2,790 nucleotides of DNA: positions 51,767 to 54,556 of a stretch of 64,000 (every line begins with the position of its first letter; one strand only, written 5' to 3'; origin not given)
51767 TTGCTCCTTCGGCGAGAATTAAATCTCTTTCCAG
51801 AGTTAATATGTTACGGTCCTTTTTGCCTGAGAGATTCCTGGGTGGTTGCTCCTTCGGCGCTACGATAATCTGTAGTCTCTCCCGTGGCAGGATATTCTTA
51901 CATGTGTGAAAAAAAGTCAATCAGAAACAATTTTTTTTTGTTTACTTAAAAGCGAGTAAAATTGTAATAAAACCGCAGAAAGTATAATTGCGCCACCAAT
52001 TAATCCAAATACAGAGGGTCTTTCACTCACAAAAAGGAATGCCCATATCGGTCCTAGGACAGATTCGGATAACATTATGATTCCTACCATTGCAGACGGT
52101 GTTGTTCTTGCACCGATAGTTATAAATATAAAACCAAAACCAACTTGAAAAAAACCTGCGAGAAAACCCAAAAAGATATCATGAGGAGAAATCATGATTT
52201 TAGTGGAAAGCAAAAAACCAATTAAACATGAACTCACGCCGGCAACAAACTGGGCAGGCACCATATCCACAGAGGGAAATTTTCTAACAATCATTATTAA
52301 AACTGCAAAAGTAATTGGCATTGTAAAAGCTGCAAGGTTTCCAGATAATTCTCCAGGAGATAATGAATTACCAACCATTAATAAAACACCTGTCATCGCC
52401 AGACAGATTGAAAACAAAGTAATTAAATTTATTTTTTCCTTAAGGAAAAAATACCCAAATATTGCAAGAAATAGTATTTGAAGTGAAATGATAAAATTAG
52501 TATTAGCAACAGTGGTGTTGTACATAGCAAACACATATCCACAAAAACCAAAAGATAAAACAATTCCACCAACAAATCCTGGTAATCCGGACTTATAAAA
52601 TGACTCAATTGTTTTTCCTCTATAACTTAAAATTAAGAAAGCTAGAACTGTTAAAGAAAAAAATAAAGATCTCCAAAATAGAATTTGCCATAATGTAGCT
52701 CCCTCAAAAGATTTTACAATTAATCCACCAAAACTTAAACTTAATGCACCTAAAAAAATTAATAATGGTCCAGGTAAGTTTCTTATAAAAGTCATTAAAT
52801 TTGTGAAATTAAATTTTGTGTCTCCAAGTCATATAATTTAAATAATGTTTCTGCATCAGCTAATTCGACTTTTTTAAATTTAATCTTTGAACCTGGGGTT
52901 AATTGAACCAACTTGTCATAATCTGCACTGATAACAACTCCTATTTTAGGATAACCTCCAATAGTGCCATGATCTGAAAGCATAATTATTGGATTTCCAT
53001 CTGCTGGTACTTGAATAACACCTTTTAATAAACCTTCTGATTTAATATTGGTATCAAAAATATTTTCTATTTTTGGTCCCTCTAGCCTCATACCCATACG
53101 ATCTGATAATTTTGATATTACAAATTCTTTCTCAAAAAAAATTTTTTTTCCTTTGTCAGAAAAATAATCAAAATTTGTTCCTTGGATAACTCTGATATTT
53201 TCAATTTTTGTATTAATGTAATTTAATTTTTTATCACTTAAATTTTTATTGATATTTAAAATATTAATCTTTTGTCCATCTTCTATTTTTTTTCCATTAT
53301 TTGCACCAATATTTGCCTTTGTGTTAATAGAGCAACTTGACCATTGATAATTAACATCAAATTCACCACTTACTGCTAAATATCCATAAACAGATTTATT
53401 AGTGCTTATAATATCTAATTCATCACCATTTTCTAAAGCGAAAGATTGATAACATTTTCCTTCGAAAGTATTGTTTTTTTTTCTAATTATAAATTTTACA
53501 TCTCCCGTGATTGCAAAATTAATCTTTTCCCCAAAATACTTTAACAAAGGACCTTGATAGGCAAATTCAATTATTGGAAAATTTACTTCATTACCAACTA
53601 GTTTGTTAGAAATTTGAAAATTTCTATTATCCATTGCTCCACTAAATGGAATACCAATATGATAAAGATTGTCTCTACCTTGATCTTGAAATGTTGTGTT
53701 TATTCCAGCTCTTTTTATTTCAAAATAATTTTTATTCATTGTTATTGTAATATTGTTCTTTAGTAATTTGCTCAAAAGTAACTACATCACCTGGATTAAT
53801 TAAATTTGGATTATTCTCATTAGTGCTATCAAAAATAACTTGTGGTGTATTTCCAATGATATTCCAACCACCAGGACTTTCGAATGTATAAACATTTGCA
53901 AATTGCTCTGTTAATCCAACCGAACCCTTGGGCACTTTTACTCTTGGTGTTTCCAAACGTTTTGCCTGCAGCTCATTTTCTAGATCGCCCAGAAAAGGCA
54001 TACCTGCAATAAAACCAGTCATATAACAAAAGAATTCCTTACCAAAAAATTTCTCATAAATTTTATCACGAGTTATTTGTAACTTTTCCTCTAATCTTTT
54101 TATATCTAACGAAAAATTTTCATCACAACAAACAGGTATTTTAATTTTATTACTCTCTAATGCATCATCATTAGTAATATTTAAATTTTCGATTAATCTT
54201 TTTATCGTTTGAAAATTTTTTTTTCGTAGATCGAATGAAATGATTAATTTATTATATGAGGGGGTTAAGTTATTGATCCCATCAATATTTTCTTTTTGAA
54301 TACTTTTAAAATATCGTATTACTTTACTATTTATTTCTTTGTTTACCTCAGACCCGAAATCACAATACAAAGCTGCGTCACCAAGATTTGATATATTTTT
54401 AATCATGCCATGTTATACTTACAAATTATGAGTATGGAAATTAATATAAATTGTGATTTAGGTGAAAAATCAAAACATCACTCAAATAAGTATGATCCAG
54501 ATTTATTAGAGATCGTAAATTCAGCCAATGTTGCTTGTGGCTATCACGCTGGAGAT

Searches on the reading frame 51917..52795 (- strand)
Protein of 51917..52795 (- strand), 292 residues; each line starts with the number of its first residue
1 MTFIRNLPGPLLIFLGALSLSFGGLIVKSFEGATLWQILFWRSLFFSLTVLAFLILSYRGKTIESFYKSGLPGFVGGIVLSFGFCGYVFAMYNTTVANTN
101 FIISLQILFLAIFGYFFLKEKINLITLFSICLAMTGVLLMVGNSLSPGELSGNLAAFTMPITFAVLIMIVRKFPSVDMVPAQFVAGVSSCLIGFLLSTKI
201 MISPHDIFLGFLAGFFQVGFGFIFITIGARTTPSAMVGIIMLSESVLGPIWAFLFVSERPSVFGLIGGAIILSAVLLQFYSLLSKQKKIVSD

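Call 58: search_protein_families(library=pfam, proteins=[window:51917-52795:-], max_evalue=0.00001)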
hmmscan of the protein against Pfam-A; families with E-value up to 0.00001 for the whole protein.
window:51917-52795:- (292 aa): 1 family
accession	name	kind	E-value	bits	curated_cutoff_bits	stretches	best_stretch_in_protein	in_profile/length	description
PF00892.27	EamA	-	1.4e-24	87.3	28.2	2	8-141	2-134/135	EamA-like transporter family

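Call 69: search_protein_families(library=ncbifam, proteins=[window:51917-52795:-], max_evalue=0.00001)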
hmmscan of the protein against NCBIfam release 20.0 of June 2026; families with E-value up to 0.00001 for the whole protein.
window:51917-52795:- (292 aa): 0 families

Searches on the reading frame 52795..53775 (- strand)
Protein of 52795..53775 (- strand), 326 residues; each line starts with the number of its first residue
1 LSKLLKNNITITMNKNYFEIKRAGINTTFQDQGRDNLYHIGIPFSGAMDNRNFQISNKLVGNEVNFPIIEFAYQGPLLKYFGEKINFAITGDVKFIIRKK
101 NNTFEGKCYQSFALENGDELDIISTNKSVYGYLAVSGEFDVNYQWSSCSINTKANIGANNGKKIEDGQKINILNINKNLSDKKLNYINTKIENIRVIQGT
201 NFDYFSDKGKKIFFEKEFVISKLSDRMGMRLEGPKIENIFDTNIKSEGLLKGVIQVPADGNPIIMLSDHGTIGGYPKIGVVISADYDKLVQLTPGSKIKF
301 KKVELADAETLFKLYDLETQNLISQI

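Call 58: search_protein_families(library=pfam, proteins=[window:52795-53775:-], max_evalue=0.00001)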
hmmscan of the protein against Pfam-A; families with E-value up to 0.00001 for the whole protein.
window:52795-53775:- (326 aa): 1 family
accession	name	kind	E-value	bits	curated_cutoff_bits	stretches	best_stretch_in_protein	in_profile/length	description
PF02626.20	CT_A_B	-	3.8e-68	230.4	25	1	40-301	1-260/261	Carboxyltransferase domain, subdomain A and B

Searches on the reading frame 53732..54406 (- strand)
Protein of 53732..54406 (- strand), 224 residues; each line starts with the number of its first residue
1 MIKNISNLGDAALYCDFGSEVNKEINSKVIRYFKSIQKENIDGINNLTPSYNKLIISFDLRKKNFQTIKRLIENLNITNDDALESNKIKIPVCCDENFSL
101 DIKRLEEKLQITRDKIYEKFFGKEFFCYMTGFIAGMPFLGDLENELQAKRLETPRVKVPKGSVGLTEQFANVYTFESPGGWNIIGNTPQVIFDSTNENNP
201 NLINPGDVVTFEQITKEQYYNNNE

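Call 58: search_protein_families(library=pfam, proteins=[window:53732-54406:-], max_evalue=0.00001)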
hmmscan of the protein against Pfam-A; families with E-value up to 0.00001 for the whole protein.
window:53732-54406:- (224 aa): 1 family
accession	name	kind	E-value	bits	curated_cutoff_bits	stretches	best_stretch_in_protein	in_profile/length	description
PF02682.21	CT_C_D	-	4e-54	183.8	22.1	1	4-201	2-200/202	Carboxyltransferase domain, subdomain C and D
